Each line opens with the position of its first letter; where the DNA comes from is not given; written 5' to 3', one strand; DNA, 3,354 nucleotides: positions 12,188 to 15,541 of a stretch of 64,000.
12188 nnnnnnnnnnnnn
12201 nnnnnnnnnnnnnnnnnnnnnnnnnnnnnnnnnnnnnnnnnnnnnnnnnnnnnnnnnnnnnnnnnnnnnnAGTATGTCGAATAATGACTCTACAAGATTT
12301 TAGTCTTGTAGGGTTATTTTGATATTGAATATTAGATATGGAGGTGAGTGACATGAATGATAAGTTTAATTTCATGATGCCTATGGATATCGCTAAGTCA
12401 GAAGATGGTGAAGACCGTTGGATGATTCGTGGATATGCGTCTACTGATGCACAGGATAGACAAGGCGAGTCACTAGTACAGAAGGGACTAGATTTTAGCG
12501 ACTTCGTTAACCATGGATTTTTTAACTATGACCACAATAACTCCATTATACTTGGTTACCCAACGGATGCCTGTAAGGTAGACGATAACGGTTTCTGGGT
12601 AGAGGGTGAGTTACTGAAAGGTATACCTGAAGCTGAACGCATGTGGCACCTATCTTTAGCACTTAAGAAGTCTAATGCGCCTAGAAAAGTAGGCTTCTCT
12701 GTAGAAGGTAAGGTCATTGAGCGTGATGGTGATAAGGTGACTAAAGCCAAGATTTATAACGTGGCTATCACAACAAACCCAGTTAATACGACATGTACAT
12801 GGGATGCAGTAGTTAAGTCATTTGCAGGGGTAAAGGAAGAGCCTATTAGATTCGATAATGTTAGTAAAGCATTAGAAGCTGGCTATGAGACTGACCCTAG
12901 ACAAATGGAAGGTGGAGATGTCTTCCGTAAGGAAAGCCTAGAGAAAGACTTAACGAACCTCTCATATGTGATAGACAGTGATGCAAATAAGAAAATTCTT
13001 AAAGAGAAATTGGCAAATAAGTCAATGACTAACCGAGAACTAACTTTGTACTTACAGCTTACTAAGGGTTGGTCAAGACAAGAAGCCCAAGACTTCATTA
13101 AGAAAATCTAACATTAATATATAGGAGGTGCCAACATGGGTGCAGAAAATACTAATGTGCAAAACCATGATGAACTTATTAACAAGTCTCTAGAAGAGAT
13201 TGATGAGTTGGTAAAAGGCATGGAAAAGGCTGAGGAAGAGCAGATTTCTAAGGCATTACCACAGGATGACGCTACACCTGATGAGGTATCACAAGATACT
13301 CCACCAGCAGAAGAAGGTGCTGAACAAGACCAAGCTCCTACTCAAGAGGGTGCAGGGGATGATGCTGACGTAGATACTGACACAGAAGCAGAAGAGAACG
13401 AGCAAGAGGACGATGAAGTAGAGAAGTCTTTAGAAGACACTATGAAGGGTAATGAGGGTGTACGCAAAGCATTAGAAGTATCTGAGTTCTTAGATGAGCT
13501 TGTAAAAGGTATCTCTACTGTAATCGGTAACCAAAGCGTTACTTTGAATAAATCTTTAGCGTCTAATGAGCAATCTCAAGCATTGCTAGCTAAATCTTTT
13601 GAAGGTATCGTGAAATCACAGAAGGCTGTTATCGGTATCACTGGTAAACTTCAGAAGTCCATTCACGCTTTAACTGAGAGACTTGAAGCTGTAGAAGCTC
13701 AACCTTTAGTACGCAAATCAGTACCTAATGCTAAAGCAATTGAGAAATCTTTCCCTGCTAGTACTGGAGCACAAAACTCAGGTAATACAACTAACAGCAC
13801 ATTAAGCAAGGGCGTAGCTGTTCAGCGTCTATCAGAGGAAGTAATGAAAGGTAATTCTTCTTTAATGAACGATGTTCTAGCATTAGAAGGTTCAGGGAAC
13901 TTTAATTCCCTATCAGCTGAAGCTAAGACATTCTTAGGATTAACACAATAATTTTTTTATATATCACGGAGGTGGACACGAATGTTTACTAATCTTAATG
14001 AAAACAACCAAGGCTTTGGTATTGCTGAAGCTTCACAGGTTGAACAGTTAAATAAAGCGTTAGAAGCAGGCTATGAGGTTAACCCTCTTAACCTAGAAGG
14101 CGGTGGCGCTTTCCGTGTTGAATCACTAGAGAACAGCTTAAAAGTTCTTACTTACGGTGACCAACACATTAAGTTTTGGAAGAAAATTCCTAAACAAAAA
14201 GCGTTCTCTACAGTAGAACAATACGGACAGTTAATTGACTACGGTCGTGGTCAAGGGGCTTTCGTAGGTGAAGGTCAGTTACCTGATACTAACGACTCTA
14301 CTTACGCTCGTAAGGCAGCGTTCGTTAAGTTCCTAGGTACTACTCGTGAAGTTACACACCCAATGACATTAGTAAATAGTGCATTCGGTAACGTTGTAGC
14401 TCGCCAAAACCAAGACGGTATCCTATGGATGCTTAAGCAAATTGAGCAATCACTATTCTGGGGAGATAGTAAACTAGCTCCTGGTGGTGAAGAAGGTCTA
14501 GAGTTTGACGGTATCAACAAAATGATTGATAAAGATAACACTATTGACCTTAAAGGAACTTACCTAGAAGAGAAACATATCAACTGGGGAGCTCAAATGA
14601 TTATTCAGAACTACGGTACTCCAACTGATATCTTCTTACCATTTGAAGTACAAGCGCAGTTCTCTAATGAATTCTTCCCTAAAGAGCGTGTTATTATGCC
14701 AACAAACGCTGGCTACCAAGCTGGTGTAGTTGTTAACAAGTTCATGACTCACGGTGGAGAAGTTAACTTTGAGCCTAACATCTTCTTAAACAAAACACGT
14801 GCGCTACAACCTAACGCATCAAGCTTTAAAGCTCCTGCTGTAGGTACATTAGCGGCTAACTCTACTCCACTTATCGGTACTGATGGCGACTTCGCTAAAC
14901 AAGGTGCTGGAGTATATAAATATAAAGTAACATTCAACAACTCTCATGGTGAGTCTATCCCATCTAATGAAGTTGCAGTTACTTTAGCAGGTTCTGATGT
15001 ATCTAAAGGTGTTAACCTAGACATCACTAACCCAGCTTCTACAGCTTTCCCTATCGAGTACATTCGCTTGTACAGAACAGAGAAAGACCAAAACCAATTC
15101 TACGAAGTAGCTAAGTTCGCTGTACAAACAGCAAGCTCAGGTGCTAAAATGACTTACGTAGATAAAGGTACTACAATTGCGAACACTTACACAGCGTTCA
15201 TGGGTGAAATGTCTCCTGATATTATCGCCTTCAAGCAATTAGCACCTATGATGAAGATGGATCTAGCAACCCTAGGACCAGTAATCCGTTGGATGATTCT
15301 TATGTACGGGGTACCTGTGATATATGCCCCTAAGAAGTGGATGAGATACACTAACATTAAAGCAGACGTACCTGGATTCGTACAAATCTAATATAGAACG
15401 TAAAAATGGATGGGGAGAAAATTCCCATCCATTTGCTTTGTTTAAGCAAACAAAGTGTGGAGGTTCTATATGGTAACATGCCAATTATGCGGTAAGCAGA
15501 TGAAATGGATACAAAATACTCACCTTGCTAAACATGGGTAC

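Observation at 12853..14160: A roughly 120-nt segment duplicated between the prohead protease 3' end and the major capsid gene 5' end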

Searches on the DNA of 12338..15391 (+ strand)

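Call 5: search_dna_similar(query=window:12338-15391:+, collection=phages, mode=near, max_rows=30)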
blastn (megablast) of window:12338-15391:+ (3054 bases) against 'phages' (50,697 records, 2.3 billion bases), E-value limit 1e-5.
Records with a match: 28; places in all: 28; records where one place covers at least 80% of the query: 0.
Best place of each record, by identity: 60-80% 28.
By first word of the organism name: Bacillus 27; Exiguobacterium 1.
By host as written in the record: Bacillus subtilis 7; Bacillus subtilis BEST7003 6; Bacillus cereus HER1399 2; Bacillus cereus BGSC 6E1 2; Bacillus cereus 2; Bacillus subtilis Delta6 2; - 2; Exiguobacterium alkaliphilum 1; and 4 more.
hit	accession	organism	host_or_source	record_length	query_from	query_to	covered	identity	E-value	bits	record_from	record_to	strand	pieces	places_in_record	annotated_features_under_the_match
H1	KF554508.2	Bacillus phage CP-51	Bacillus cereus HER1399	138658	1714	3042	44%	79.8%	0e+0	950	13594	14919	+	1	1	putative major capsid protein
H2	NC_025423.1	Bacillus phage CP-51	Bacillus cereus HER1399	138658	1714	3042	44%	79.8%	0e+0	950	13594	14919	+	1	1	major head protein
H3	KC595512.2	Bacillus phage JL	Bacillus cereus BGSC 6E1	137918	1714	3035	43%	78.8%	0e+0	870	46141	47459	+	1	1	major capsid protein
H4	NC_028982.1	Bacillus phage JL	Bacillus cereus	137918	1714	3035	43%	78.8%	0e+0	870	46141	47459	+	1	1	major head protein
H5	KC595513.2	Bacillus phage Shanette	Bacillus cereus BGSC 6E1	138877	1714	3035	43%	78.8%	0e+0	865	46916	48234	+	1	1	major capsid protein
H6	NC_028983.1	Bacillus phage Shanette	Bacillus cereus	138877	1714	3035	43%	78.8%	0e+0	865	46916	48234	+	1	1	major head protein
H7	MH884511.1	Exiguobacterium phage vB_EalM-132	Exiguobacterium alkaliphilum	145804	1714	3040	43%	78.4%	0e+0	846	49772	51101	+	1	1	hypothetical protein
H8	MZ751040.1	Bacillus phage phi18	Bacillus subtilis subsp. subtilis str. ...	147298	1714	3035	43%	78.3%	0e+0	815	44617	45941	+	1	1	major capsid protein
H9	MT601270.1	Bacillus phage vB_BsuM-Goe9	Bacillus subtilis Delta6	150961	1714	3035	43%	78.2%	0e+0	815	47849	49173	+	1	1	putative membrane-bound protein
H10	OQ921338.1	Bacillus phage SPO1L3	Bacillus subtilis BEST7003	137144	1714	3035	43%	78.2%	0e+0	815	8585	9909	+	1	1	hypothetical protein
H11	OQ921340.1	Bacillus phage SPO1L5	Bacillus subtilis BEST7003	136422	1714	3035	43%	78.2%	0e+0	815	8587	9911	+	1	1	hypothetical protein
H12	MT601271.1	Bacillus phage vB_BsuM-Goe10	Bacillus subtilis Delta6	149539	1714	3035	43%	78.2%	0e+0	809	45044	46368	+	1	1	major capsid protein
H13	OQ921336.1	Bacillus phage SPO1L1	Bacillus subtilis BEST7003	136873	1714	3040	43%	77.6%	0e+0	769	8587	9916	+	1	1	hypothetical protein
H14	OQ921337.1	Bacillus phage SPO1L2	Bacillus subtilis BEST7003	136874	1714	3040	43%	77.6%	0e+0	769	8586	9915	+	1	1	hypothetical protein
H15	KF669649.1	Bacillus phage CampHawk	Bacillus subtilis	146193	1714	3040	43%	77.4%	0e+0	758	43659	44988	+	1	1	major head protein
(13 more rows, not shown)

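Call 16: get_annotated_region(hit=H1, flank=3500)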
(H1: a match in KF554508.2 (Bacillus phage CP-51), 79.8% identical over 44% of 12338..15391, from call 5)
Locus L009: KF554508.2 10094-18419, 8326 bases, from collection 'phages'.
description: Bacillus phage CP-51, complete genome.
organism: Bacillus phage CP-51 (NCBI taxid 1391188)
taxonomy: Viruses; Duplodnaviria; Heunggongvirae; Uroviricota; Caudoviricetes; Herelleviridae; Spounavirinae; Siminovitchvirus; Siminovitchvirus CP51
host: Bacillus cereus HER1399; source: soil; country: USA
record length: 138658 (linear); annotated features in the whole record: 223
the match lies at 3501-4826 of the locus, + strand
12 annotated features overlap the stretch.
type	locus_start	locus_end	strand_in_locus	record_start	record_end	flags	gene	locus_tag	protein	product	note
CDS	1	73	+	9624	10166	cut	-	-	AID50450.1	hypothetical protein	gp30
CDS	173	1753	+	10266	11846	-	-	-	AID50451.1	putative portal protein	gp31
CDS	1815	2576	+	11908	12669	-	-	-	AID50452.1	putative protease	gp32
CDS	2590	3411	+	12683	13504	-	-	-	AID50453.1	hypothetical protein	gp33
CDS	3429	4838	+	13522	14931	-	-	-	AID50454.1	putative major capsid protein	gp34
CDS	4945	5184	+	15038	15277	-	-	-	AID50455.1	hypothetical protein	gp35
CDS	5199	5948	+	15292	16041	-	-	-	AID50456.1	hypothetical protein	gp36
CDS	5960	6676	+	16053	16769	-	-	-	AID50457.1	hypothetical protein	gp37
CDS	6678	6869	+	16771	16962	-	-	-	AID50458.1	hypothetical protein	gp38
CDS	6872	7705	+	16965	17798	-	-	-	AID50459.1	hypothetical protein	gp39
CDS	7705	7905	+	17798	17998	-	-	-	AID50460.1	hypothetical protein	gp40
CDS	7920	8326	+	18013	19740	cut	-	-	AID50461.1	putative tail protein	gp41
